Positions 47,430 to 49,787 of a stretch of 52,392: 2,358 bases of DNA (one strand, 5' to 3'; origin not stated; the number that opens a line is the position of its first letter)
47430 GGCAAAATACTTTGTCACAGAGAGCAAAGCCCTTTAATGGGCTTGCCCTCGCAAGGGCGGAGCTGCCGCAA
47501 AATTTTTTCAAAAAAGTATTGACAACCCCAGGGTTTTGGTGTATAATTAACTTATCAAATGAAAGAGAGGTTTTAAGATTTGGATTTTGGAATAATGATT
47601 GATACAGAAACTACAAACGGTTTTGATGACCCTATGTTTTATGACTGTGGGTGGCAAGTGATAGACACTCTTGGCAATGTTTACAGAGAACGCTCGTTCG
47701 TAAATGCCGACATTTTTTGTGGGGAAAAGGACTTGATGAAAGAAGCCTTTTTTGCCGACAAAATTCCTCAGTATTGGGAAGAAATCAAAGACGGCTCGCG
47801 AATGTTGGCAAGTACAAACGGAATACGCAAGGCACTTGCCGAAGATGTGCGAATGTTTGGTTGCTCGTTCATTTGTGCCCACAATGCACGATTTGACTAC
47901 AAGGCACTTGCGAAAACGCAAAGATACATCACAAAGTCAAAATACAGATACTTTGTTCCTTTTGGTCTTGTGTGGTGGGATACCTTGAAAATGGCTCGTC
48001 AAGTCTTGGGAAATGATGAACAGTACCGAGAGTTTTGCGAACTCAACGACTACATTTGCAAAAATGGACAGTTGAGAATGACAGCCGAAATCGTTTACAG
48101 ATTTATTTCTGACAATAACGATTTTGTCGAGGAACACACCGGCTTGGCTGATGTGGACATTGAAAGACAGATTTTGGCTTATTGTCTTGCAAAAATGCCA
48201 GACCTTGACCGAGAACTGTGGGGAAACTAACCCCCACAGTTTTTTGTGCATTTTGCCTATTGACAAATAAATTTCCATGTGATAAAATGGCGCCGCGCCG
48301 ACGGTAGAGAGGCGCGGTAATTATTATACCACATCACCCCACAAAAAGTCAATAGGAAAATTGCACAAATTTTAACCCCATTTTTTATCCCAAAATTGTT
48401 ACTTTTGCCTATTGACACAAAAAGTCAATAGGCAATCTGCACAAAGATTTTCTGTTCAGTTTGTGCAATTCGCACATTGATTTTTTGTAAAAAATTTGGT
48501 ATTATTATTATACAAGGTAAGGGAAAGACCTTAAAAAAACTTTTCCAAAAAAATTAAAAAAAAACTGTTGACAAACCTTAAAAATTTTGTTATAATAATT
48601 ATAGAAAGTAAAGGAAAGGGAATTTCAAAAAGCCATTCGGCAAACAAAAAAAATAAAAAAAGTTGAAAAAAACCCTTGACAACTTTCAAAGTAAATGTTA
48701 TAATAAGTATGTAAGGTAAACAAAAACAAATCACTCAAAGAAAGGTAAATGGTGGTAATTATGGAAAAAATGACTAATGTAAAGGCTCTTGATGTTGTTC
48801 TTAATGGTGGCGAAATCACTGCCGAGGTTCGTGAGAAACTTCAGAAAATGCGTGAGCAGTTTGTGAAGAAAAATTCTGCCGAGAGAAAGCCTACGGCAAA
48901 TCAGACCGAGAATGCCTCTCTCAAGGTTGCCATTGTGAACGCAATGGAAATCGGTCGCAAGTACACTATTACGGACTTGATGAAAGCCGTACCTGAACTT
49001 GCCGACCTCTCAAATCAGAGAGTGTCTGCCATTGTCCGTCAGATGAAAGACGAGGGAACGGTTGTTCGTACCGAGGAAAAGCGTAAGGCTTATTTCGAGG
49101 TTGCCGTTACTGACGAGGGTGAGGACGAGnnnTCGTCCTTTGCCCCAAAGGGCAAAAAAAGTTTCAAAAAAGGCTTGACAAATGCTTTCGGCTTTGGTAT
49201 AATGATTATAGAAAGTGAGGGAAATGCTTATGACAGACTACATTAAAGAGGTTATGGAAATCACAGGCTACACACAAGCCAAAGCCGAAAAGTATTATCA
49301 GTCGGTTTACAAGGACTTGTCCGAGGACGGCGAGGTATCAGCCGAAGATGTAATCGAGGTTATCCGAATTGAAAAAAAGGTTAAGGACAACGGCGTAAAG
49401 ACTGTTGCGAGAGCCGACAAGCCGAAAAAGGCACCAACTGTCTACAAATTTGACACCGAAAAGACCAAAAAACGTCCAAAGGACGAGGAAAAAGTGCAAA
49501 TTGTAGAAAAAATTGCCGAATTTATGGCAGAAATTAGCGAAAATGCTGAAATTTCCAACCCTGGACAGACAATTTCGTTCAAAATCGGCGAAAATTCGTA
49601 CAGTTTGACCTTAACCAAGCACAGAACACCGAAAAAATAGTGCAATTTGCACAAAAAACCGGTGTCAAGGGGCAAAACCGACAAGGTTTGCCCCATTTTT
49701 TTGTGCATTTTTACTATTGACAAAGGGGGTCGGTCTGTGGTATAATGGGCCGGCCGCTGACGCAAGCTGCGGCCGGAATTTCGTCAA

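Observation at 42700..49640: Triplicated winged-helix gene family behind triple stacked promoters, with duplication of a two-gene cassette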

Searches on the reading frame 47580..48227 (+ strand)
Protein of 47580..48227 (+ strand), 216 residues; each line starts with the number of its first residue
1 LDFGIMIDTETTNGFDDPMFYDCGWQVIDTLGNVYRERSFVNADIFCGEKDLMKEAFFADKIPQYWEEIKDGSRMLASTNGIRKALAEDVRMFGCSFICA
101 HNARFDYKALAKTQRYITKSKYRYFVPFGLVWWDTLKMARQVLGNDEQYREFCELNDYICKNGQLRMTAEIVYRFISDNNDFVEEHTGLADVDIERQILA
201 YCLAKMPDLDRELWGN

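Call 9: search_protein_families(library=pfam, proteins=[window:47580-48227:+], max_evalue=0.1)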
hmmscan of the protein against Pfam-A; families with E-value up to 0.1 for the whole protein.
window:47580-48227:+ (216 aa): 0 families

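Call 12: search_protein_families(library=phrogs, proteins=[window:47580-48227:+], max_evalue=0.01)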
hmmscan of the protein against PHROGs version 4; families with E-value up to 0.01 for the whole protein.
window:47580-48227:+ (216 aa): 3 families
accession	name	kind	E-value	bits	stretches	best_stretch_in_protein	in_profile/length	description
phrog_20187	-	unknown function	1.2e-33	117.8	1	5-206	11-231/272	-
phrog_192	-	DNA, RNA and nucleotide metabolism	1.7e-06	28.6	1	86-206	178-274/397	DNA polymerase exonuclease subunit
phrog_17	-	DNA, RNA and nucleotide metabolism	0.0024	16.9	1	65-140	714-765/1445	DNA polymerase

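Call 66: search_protein_families(library=padloc, proteins=[window:47580-48227:+], max_evalue=0.01)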
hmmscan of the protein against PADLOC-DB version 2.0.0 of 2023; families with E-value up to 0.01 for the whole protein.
window:47580-48227:+ (216 aa): 1 family
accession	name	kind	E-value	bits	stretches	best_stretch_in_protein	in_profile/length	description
PDLC01247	DEDDh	-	2.7e-07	29.3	1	73-194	50-133/139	"CAS-I,CAS-II,CAS-III,CAS-IV,CAS-V,CAS-VI; associated"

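Call 67: search_protein_families(library=ncbifam, proteins=[window:47580-48227:+], max_evalue=0.01)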
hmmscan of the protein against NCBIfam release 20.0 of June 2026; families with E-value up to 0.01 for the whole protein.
window:47580-48227:+ (216 aa): 2 families
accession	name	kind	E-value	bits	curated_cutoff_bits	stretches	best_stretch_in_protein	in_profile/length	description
NF006316.0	PRK08517.1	equivalog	0.0031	16.9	247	1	58-113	111-167/270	3'-5' exonuclease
NF005907.0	PRK07883.1-5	equivalog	0.0086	14.5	454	0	74-148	87-155/584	DEDD exonuclease domain-containing protein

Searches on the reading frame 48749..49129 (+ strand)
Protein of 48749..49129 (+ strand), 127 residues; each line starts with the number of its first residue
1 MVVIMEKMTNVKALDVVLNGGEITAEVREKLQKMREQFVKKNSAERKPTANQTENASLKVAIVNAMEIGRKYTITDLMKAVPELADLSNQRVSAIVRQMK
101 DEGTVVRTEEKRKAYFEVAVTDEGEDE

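Call 9: search_protein_families(library=pfam, proteins=[window:48749-49129:+], max_evalue=0.1)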
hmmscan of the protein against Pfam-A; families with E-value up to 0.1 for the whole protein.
window:48749-49129:+ (127 aa): 6 families
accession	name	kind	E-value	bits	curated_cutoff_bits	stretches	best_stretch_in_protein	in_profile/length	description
PF20750.3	PAP_NTPase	-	0.0012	19.2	27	1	26-110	43-128/194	Poly(A) polymerase nucleotidyltransferase domain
PF24034.1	DUF7343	-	0.0034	17.6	27.6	1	81-108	24-51/62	Domain of unknown function (DUF7343)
PF19055.6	ABC2_membrane_7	-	0.023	14.1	22.7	1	17-100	80-163/410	ABC-2 type transporter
PF01978.25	TrmB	-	0.025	14.8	25.6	1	80-116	27-63/68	Sugar-specific transcriptional regulator TrmB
PF12320.13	SbcD_C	-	0.064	14.1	24.4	0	97-125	17-35/94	Type 5 capsule protein repressor C-terminal domain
PF21100.3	MCM_C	-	0.097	13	27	0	73-111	20-59/64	MCM protein C-terminal winged helix-turn-helix domain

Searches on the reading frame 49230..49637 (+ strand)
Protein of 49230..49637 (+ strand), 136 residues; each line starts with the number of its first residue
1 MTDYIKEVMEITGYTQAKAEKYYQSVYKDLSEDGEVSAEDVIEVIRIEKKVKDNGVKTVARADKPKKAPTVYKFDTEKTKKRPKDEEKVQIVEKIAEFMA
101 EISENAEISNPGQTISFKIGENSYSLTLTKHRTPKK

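Call 9: search_protein_families(library=pfam, proteins=[window:49230-49637:+], max_evalue=0.1)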
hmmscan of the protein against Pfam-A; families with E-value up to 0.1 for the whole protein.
window:49230-49637:+ (136 aa): 0 families

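Call 12: search_protein_families(library=phrogs, proteins=[window:49230-49637:+], max_evalue=0.01)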
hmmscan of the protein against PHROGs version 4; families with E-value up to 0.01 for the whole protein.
window:49230-49637:+ (136 aa): 1 family
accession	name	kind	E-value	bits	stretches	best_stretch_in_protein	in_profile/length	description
phrog_989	-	unknown function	0.0099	16.7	0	5-37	9-41/70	-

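Call 66: search_protein_families(library=padloc, proteins=[window:49230-49637:+], max_evalue=0.01)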
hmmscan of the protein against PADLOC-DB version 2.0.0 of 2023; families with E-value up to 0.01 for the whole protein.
window:49230-49637:+ (136 aa): 0 families

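Call 67: search_protein_families(library=ncbifam, proteins=[window:49230-49637:+], max_evalue=0.01)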
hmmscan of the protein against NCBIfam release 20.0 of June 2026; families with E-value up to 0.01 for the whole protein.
window:49230-49637:+ (136 aa): 0 families
